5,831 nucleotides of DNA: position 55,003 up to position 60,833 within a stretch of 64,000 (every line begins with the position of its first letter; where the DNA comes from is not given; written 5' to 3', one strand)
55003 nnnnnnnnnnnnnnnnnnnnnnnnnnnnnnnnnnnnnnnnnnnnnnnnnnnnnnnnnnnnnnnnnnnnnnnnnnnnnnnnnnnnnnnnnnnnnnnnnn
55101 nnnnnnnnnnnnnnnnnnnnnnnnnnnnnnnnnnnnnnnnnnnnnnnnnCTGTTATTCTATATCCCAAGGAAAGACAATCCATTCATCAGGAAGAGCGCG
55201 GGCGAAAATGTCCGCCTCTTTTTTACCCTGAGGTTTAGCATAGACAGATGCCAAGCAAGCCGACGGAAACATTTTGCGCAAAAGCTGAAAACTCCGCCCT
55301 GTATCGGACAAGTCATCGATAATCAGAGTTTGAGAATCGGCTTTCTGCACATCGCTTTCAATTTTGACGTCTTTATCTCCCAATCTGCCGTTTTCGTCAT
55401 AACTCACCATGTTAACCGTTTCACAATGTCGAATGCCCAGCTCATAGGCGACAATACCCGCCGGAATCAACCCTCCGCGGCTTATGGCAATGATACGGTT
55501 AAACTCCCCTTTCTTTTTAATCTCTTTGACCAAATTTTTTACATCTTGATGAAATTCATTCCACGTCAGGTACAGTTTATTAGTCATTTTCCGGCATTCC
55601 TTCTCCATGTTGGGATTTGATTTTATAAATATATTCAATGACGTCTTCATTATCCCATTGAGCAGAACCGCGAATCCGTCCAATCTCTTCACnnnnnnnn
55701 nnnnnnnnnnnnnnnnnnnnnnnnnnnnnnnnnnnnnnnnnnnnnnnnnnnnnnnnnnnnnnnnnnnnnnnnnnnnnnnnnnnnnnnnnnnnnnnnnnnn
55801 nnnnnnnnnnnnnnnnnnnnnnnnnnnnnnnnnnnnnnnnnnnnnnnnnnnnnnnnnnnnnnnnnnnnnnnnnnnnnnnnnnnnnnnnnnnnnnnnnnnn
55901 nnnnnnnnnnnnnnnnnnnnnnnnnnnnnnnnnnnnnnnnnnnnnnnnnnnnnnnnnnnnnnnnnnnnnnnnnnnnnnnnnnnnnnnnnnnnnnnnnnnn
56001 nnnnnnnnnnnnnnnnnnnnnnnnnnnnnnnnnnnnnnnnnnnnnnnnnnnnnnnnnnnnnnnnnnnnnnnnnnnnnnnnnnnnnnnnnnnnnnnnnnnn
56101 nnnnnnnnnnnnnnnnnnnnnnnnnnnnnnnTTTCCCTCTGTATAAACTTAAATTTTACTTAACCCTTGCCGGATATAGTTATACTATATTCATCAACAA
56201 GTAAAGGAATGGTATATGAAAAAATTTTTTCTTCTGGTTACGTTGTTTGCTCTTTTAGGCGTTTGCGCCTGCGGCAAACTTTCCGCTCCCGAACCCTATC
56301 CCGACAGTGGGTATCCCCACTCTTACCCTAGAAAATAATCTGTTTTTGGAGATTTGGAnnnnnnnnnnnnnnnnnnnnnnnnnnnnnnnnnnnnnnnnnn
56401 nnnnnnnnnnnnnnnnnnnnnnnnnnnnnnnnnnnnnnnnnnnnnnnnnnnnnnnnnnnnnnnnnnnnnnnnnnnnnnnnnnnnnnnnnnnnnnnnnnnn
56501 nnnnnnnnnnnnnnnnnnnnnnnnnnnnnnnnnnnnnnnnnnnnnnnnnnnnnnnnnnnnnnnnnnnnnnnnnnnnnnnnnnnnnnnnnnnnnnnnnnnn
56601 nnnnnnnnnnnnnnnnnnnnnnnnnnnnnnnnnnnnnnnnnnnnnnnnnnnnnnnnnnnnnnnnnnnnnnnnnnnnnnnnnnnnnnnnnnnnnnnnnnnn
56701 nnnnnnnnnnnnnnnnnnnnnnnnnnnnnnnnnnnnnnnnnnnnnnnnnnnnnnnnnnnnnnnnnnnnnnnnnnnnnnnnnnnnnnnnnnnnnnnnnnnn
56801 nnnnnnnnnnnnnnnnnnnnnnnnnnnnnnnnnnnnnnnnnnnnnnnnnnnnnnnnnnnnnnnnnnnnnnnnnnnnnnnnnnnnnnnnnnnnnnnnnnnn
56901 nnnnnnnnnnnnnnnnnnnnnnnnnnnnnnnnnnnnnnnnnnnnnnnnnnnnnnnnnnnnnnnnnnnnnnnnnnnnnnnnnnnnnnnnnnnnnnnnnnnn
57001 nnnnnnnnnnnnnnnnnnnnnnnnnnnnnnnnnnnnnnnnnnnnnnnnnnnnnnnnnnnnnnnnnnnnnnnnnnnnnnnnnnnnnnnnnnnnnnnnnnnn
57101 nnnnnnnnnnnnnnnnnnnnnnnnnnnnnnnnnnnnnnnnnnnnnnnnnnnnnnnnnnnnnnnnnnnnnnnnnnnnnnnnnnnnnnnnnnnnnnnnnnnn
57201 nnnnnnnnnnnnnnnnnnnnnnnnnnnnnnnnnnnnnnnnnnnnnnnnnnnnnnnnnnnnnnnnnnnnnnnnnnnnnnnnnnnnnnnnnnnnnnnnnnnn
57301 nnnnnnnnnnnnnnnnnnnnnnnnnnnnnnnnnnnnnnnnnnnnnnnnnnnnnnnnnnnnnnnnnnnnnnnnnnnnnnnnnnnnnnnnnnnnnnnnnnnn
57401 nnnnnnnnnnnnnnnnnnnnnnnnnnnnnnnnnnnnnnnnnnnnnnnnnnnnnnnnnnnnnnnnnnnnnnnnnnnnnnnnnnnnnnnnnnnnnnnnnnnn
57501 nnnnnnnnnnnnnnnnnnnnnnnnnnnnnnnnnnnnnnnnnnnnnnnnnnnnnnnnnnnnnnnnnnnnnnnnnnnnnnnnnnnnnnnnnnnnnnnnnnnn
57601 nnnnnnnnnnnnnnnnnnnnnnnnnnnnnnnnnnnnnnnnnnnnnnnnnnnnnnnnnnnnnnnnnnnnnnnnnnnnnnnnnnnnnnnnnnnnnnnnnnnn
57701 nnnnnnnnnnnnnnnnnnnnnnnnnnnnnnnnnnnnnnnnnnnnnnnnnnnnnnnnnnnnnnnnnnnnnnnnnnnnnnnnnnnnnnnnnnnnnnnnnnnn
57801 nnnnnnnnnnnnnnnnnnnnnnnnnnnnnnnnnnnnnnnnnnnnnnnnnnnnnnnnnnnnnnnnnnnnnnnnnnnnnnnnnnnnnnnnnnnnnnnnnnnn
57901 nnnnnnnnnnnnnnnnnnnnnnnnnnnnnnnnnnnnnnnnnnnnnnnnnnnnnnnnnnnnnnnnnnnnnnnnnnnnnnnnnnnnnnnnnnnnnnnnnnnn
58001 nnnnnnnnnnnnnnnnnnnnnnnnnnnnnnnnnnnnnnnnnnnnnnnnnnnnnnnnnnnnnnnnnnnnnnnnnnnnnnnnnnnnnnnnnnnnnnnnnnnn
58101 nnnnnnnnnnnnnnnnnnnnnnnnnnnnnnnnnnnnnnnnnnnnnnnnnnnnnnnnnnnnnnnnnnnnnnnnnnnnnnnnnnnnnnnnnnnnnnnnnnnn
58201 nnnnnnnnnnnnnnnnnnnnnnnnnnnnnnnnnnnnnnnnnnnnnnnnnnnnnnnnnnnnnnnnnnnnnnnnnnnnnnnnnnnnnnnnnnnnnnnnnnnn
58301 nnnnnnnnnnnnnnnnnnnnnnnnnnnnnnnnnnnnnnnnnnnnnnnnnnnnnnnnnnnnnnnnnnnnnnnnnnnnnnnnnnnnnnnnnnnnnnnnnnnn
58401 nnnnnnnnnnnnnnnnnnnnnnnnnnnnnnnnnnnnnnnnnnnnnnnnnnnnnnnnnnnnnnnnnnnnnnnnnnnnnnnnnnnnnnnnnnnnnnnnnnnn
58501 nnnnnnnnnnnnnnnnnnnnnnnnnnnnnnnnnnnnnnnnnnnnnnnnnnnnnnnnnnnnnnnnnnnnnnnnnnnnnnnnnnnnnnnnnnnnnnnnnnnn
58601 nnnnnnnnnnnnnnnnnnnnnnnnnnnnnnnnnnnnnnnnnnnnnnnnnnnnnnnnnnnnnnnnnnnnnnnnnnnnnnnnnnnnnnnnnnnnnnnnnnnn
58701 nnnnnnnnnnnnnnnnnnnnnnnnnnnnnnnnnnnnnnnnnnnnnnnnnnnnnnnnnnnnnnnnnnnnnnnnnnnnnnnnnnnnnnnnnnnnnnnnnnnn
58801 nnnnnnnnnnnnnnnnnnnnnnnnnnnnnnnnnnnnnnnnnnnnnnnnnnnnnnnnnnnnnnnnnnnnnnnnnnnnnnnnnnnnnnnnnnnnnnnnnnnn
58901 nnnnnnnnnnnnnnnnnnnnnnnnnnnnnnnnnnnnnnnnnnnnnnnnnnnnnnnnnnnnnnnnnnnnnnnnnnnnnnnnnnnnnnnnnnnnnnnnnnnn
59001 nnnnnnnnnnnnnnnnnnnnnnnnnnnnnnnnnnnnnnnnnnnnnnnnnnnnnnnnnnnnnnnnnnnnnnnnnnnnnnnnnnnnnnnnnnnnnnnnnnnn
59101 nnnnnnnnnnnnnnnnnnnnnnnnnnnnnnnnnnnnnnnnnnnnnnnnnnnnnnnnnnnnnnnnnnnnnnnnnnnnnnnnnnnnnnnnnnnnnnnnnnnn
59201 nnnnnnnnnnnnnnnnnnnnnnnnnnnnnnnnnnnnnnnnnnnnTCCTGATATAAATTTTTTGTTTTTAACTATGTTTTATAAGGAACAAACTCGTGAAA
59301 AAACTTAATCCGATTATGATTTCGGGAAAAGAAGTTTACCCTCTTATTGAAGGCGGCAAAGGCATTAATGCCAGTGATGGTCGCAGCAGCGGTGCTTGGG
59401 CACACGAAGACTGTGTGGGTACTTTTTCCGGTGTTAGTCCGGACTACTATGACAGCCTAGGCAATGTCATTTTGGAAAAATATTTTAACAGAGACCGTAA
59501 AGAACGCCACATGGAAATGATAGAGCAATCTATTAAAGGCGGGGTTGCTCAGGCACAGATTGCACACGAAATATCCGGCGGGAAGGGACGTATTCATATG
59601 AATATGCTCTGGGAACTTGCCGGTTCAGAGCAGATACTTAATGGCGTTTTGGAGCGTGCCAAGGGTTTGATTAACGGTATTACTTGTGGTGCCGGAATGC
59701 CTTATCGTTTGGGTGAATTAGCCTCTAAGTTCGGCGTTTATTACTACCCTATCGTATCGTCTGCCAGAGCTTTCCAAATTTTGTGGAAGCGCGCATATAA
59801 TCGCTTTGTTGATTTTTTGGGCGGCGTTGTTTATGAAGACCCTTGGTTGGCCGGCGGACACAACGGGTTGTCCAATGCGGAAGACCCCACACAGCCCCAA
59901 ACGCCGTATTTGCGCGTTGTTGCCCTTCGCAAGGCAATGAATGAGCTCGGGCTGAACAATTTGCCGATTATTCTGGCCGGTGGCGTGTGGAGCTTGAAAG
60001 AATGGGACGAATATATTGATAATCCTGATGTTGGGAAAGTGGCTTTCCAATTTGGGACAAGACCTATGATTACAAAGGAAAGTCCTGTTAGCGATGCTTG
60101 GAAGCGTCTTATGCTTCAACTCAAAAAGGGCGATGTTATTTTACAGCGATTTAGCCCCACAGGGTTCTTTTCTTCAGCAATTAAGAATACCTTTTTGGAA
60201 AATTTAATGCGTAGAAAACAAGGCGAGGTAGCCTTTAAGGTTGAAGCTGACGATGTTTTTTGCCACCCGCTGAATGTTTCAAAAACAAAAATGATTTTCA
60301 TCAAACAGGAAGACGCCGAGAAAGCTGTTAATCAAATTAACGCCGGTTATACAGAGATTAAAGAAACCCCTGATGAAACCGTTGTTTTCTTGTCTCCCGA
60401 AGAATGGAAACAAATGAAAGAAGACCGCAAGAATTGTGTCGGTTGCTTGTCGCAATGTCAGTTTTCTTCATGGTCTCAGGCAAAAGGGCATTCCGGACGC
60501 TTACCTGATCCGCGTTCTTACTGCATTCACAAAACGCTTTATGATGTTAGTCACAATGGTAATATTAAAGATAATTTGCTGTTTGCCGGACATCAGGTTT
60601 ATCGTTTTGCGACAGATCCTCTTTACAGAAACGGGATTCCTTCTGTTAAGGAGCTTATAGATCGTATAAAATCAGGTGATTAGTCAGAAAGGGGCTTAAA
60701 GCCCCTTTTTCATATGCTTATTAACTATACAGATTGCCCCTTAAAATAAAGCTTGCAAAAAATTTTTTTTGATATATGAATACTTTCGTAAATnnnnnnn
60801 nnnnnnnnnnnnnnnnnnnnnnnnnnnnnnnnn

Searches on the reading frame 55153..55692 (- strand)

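Call 7: search_protein_families(library=pfam, proteins=[window:55153-55692:-], max_evalue=0.001)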
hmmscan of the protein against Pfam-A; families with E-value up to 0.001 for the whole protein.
window:55153-55692:- (179 aa): 1 family
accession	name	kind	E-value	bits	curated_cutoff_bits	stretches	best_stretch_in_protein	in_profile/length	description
PF00156.33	Pribosyltran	-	1.3e-12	47.7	26.3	1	42-178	6-153/158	Phosphoribosyl transferase domain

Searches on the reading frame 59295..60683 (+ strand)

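Call 8: search_protein_families(library=pfam, proteins=[window:59295-60683:+], max_evalue=0.001)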
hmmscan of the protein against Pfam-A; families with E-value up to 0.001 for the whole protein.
window:59295-60683:+ (462 aa): 1 family
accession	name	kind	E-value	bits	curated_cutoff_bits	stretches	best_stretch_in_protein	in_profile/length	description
PF03060.21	NMO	-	7.9e-09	35.8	28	1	144-343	133-303/331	Nitronate monooxygenase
